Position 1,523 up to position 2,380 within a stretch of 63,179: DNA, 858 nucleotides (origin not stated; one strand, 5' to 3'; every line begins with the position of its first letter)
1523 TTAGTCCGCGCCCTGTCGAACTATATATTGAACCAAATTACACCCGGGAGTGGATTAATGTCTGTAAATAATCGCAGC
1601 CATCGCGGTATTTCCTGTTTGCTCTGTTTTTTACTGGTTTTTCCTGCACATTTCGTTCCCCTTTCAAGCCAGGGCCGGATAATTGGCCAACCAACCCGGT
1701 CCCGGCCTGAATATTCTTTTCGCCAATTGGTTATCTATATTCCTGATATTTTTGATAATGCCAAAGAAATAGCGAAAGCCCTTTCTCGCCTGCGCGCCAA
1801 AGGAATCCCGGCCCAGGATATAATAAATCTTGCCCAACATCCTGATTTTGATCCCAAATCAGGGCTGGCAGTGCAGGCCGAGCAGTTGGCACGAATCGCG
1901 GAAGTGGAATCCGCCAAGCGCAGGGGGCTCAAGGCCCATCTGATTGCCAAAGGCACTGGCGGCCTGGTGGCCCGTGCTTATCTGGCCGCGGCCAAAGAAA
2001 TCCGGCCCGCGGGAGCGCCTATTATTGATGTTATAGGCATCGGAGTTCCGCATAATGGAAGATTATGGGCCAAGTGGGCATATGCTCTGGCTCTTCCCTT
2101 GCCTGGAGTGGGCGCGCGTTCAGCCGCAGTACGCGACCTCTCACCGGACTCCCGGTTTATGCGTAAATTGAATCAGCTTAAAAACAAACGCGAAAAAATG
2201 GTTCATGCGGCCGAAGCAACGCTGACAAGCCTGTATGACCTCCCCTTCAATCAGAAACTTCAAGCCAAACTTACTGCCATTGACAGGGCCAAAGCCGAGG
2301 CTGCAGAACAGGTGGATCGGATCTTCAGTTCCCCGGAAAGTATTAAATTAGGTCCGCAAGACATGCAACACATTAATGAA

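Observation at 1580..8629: Giant 2,349-aa secreted protein: degenerate lipase-like head, more than 1,400 aa of helical stalk, foreign-looking C-terminal module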

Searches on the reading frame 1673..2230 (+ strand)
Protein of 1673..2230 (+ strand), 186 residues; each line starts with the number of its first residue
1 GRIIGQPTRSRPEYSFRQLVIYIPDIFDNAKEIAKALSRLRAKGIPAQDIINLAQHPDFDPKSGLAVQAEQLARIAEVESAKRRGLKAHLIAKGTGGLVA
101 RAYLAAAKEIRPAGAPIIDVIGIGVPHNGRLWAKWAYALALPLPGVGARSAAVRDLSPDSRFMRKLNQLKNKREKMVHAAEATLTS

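Call 116: search_protein_families(library=pfam, alignment_id=A5, max_evalue=1)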
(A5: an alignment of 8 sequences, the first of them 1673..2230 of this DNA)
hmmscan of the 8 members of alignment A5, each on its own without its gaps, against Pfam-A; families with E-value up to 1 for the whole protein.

A. member 1, window:1673-2230:+ (186 aa): 2 families
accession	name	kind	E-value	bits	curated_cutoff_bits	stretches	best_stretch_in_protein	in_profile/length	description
PF02089.21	Palm_thioest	-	0.01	16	26.8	1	51-129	36-112/254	Palmitoyl protein thioesterase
PF24096.1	DUF7379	-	0.12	12.8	33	1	76-134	59-119/191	Domain of unknown function (DUF7379)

B. families by the number of members that match (of 8 scanned): 10 families
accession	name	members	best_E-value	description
PF24096.1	DUF7379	7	0.00015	Domain of unknown function (DUF7379)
PF02089.21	Palm_thioest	7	0.00061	Palmitoyl protein thioesterase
PF00156.33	Pribosyltran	2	0.002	Phosphoribosyl transferase domain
PF12146.15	Hydrolase_4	2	0.0021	Serine aminopeptidase, S33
PF07819.20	PGAP1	1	0.00038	PGAP1-like alpha/beta domain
PF12697.13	Abhydrolase_6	1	0.0014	Alpha/beta hydrolase family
PF05057.20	DUF676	1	0.0034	Putative serine esterase (DUF676)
PF00975.26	Thioesterase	1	0.013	Thioesterase domain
PF05277.18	DUF726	1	0.094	Protein of unknown function (DUF726)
PF11181.13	YflT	1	0.1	Heat induced stress protein YflT domain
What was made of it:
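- On Alpha/beta-hydrolase lipases (family I, PGAP1, DUF676): The Pfam hits (Palm_thioest, DUF7379, PGAP1, DUF676, Abhydrolase_6) are all below the gathering score; the best E-value is 1.5e-4 and 7 of 8 members match (call 116).
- Closest known: Family I bacterial lipases. Different: Matches are below the Pfam cut-offs (call 116).
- Every Pfam hydrolase match is below the curated cut-off (call 116).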

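Call 117: search_solved_structures(query=A5, max_evalue=10, show_alignments=2)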
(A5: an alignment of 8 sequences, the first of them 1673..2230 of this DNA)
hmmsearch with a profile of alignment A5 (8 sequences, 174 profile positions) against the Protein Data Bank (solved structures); distinct sequences matched with E-value up to 10: 14.
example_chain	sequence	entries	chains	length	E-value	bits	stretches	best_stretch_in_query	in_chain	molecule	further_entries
7x2p_A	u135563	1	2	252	0.00015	24.9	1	11-158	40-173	Putative lipase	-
8xy5_A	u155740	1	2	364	0.016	18.3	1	39-125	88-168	Alpha/beta hydrolase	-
6wpx_A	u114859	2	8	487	0.022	17.8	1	71-157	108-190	BlEst2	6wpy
1qge_D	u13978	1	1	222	0.033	17.2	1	39-126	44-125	PROTEIN (TRIACYLGLYCEROL HYDROLASE)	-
1ys1_X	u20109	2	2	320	0.052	16.6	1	38-125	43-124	Lipase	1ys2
1hqd_A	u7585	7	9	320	0.055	16.5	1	38-125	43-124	LIPASE | TRIACYL-GLYCEROL-HYDROLASE | TRIACYL-GLYCEROL HYDROLASE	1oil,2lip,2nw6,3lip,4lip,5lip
7cof_A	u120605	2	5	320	0.062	16.3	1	39-125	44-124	Alpha/beta hydrolase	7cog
1tah_B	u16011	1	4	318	0.067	16.2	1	39-126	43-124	LIPASE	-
1cvl_A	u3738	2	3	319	0.067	16.2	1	39-126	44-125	TRIACYLGLYCEROL HYDROLASE | Lipase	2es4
4pfq_A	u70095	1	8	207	0.76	12.8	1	6-46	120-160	Hypoxanthine phosphoribosyltransferase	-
7v3k_A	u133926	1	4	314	0.86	12.6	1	78-157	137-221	Putative lipase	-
5d3k_A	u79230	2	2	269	1.5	11.8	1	42-95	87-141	Erythronolide synthase, modules 5 and 6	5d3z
6zth_A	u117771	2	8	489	1.6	11.7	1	47-122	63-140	PlaB phospholipase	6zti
1mo2_A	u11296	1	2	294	1.7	11.6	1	42-95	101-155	Erythronolide synthase, modules 5 and 6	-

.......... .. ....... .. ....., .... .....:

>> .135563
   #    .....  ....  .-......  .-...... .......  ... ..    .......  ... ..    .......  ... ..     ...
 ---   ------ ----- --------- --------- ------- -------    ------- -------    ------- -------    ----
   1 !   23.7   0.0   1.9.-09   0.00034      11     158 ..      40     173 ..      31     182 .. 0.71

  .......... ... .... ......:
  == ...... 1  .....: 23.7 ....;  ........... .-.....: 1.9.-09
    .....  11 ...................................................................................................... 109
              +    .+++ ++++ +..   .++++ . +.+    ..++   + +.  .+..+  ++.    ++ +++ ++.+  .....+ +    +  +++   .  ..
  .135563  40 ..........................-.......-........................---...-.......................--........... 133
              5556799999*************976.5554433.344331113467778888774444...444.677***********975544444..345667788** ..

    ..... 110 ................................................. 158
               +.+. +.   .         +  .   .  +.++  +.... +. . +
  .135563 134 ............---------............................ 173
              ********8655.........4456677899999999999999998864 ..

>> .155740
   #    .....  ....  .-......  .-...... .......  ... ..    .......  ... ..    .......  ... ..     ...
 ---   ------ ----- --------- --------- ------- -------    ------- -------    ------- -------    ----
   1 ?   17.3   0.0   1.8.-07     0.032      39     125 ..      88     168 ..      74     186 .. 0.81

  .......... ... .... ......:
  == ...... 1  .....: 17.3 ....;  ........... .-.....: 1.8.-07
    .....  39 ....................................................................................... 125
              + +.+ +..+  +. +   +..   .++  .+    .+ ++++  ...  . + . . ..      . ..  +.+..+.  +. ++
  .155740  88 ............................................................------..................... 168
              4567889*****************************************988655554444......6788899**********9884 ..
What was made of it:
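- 1673..2194 (+): Head, aa 32-205: degenerate lipase-type alpha/beta-hydrolase remnant. The 8-sequence profile hits PDB 7x2p 'putative lipase' at E 1.5e-4, followed by eight lipases (call 117).
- On Alpha/beta-hydrolase lipases (family I, PGAP1, DUF676): The PDB profile hit to putative lipase 7x2p has E 1.5e-4 (call 117).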
